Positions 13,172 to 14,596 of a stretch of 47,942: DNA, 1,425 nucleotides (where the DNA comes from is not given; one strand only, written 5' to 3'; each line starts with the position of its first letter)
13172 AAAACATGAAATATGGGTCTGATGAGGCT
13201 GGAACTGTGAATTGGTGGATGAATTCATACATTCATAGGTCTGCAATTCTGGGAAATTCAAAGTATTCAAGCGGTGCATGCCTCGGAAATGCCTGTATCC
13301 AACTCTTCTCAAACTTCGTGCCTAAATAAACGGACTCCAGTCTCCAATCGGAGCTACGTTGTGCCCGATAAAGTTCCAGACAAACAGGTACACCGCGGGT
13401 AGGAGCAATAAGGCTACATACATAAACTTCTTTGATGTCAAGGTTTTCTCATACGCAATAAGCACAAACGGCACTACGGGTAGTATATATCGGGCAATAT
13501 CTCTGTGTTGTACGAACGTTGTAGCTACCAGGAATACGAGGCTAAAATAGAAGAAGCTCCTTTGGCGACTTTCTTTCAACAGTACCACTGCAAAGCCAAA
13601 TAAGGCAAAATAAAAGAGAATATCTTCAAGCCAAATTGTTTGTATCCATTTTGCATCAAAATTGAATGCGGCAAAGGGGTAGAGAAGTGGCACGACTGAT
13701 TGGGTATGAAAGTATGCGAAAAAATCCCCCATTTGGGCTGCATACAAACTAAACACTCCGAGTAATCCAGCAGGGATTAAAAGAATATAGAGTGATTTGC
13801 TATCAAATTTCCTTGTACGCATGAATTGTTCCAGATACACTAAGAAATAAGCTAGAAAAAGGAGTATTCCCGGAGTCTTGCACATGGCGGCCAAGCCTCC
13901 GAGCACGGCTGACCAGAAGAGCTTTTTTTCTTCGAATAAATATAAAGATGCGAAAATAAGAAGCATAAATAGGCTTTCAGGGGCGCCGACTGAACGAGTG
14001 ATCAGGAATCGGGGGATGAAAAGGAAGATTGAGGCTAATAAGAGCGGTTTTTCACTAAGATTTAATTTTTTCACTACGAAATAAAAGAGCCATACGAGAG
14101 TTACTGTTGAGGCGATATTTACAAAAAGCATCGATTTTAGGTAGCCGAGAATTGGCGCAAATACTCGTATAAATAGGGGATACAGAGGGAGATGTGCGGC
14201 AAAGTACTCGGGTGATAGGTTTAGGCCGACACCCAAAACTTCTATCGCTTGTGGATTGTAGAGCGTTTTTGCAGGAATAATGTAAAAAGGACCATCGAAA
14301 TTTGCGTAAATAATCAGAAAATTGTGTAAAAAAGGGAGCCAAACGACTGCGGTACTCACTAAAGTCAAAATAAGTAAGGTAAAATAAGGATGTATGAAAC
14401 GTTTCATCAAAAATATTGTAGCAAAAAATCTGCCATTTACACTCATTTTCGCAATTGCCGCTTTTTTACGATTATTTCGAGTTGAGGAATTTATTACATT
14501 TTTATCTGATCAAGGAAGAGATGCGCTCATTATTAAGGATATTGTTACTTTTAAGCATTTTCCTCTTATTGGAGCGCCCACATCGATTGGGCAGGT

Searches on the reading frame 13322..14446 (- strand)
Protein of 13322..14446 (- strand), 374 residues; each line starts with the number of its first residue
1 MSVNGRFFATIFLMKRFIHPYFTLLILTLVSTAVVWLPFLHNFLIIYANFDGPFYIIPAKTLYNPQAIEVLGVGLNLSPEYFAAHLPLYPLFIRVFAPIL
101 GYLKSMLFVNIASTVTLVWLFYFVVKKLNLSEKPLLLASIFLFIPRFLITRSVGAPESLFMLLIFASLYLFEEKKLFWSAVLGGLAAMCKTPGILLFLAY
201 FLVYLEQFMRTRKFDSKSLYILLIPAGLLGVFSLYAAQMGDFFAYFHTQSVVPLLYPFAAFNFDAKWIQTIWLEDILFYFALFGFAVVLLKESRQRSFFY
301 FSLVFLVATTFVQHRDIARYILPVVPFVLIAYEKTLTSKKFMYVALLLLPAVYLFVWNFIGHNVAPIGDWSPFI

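Call 59: search_protein_families(library=pfam, proteins=[window:13322-14446:-], max_evalue=0.01)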
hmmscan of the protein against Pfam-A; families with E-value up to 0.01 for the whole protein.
window:13322-14446:- (374 aa): 2 families
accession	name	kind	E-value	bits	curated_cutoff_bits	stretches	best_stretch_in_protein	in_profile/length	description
PF13231.12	PMT_2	-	1.4e-05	25.8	26.1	1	86-228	3-151/160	Dolichyl-phosphate-mannose-protein mannosyltransferase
PF09594.16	GT87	-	0.00026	21.3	25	1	90-309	5-230/237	Glycosyltransferase family 87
